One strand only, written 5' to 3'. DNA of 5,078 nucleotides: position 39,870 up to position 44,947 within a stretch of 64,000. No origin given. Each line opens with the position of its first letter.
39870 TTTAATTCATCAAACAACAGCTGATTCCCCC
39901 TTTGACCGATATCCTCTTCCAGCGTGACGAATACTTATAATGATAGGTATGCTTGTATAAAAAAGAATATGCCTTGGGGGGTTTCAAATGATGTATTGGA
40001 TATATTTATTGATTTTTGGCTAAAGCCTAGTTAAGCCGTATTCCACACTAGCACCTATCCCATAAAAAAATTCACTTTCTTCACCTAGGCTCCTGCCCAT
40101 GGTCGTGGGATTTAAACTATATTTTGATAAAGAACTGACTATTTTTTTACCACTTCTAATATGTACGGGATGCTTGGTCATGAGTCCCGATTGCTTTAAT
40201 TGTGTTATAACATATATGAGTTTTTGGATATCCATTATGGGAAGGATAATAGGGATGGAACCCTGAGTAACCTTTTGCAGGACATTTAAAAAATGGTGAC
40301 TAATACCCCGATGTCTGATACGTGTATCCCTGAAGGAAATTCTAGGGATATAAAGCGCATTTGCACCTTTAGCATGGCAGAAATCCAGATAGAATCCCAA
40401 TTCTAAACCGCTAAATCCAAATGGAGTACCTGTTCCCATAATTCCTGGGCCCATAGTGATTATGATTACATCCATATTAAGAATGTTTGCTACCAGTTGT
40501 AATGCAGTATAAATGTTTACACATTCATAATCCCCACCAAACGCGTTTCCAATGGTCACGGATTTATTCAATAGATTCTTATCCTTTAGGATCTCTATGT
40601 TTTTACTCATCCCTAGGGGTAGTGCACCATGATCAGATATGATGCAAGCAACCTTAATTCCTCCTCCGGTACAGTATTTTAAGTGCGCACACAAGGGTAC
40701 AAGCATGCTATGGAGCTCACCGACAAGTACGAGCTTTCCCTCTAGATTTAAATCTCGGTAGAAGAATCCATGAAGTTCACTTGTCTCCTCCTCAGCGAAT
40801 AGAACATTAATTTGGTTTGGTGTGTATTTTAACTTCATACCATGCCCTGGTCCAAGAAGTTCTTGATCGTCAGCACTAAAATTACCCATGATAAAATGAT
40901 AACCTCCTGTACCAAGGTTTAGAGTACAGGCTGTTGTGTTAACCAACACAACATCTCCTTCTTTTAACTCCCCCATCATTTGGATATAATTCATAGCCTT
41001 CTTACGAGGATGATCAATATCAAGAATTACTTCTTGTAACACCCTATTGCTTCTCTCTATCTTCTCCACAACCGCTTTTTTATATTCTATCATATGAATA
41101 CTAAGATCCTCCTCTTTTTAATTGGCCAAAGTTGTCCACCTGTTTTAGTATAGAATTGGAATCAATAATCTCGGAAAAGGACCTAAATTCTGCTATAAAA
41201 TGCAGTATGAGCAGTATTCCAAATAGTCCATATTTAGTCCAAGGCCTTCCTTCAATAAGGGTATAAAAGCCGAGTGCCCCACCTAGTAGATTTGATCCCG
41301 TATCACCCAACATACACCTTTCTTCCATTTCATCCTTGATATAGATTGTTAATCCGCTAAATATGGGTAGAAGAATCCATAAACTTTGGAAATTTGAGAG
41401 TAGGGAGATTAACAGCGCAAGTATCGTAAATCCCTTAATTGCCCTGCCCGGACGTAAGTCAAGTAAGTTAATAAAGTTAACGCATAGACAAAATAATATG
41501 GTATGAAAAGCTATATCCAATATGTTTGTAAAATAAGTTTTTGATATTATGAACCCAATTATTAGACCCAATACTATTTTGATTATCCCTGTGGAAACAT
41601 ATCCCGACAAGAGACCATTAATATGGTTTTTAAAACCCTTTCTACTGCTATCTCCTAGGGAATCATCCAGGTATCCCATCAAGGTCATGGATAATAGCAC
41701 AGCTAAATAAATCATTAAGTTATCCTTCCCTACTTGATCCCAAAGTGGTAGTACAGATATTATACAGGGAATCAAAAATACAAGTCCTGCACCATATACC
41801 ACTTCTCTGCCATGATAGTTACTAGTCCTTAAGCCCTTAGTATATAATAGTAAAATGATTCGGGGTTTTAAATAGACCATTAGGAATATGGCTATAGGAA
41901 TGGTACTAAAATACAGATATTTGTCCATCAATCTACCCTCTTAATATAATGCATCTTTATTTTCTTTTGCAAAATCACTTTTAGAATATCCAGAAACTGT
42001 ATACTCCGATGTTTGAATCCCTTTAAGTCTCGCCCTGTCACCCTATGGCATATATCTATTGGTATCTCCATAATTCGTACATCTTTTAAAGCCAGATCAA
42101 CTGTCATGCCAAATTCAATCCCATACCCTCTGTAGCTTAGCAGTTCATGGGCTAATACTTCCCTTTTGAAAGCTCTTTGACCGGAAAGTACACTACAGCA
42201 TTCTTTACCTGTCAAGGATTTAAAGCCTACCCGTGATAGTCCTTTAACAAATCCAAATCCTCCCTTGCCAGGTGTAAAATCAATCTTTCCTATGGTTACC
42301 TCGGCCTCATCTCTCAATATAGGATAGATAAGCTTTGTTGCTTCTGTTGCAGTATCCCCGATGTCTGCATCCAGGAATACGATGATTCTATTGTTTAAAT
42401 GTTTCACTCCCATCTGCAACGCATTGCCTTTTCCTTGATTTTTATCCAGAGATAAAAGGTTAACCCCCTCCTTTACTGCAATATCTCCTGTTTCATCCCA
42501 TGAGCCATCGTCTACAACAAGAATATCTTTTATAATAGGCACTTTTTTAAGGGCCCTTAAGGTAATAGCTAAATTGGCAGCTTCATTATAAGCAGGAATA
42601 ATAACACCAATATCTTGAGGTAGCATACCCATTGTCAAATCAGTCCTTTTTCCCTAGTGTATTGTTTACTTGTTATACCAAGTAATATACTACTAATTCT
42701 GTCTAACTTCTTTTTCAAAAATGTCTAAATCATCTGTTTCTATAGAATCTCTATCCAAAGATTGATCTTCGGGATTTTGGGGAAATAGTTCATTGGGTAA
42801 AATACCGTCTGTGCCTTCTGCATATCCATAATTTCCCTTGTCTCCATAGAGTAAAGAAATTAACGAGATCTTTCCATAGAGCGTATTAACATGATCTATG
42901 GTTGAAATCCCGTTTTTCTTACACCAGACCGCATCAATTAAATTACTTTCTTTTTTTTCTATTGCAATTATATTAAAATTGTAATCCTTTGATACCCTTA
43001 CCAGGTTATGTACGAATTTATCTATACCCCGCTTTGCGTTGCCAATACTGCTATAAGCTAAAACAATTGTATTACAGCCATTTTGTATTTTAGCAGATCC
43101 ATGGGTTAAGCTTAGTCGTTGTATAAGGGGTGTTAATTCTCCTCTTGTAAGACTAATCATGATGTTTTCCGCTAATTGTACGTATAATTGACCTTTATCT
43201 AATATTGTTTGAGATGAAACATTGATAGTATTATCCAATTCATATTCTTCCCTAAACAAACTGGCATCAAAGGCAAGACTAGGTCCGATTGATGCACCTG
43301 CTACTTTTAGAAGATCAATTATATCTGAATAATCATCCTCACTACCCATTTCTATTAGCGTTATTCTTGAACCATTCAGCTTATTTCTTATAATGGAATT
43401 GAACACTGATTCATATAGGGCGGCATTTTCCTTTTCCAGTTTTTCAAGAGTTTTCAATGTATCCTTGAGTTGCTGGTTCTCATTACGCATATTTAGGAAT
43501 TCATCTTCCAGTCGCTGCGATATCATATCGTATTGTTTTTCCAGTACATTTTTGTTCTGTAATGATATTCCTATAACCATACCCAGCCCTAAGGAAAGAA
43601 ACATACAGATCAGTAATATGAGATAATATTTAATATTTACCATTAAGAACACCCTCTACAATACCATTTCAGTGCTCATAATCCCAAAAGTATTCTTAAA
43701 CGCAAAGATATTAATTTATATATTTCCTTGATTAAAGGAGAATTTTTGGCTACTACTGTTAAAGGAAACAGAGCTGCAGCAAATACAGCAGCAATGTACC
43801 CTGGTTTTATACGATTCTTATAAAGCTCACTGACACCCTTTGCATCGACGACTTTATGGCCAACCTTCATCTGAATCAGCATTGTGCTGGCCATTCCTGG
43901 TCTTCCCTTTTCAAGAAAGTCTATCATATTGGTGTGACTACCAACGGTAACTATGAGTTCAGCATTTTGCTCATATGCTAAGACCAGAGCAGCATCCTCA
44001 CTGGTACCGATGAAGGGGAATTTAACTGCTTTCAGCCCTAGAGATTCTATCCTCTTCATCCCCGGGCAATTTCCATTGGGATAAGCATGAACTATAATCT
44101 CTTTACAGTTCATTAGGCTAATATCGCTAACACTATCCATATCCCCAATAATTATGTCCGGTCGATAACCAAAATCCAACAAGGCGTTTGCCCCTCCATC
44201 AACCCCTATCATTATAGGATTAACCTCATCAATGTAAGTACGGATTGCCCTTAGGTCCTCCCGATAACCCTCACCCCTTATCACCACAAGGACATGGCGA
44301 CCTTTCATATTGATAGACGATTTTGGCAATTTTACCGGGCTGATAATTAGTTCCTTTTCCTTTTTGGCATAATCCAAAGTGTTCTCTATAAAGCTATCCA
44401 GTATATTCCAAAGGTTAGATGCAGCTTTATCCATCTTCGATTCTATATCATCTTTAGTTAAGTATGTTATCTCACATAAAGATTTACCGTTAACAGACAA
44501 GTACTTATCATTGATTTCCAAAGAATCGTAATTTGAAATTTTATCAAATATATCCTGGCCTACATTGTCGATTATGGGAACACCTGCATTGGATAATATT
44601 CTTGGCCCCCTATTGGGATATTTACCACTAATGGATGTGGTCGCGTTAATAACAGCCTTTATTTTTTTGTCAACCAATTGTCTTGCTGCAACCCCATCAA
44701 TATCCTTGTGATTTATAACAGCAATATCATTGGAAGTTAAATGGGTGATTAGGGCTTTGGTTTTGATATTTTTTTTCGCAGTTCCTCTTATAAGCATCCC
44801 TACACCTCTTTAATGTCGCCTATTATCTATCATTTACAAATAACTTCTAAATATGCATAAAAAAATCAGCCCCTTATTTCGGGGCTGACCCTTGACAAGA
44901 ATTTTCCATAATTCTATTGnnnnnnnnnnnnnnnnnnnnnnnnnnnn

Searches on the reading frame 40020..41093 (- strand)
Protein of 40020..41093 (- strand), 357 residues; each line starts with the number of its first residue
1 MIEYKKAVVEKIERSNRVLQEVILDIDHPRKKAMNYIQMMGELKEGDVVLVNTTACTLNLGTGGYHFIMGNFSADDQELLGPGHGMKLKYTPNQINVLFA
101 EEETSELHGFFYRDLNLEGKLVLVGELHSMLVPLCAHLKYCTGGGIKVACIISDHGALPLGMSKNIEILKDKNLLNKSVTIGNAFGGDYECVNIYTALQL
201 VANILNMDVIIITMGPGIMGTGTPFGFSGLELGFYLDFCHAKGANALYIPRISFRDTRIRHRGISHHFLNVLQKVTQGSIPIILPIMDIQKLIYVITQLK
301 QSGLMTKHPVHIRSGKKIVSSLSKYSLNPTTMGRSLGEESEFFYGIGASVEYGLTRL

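Call 55: search_protein_families(library=pfam, proteins=[window:40020-41093:-], max_evalue=0.000001)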
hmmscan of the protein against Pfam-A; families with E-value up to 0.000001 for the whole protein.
window:40020-41093:- (357 aa): 1 family
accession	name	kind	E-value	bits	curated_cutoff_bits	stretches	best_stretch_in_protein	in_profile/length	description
PF12982.12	DUF3866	-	1.8e-104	349.9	25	1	32-348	1-316/318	Protein of unknown function (DUF3866)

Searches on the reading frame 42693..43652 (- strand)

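Call 55: search_protein_families(library=pfam, proteins=[window:42693-43652:-], max_evalue=0.000001)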
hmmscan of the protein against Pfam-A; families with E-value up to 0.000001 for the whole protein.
window:42693-43652:- (319 aa): 1 family
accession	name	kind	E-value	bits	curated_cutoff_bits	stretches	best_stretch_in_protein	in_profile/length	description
PF11382.13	MctB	-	3.3e-22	80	25.6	1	4-286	1-306/306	Copper transport outer membrane protein, MctB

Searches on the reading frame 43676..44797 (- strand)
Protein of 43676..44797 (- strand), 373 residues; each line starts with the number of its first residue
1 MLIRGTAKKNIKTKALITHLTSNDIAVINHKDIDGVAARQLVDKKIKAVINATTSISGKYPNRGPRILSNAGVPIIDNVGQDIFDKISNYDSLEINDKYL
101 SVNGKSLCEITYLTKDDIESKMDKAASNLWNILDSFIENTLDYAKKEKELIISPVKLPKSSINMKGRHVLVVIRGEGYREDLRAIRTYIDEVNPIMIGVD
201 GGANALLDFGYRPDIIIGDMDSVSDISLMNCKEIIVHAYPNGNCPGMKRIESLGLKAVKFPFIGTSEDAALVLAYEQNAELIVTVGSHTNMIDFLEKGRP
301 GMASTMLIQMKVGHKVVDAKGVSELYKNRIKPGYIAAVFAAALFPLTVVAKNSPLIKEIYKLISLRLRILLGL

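Call 55: search_protein_families(library=pfam, proteins=[window:43676-44797:-], max_evalue=0.000001)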
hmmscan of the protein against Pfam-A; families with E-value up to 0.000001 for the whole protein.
window:43676-44797:- (373 aa): 2 families
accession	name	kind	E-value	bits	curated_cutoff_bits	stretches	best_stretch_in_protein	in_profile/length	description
PF12555.13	SteA-like_C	-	4.3e-13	49.5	26.4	1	320-370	1-51/52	SteA-like C-terminal domain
PF04263.21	TPK_catalytic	-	1.4e-08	35.1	30.7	1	194-233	9-48/113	Thiamin pyrophosphokinase, catalytic domain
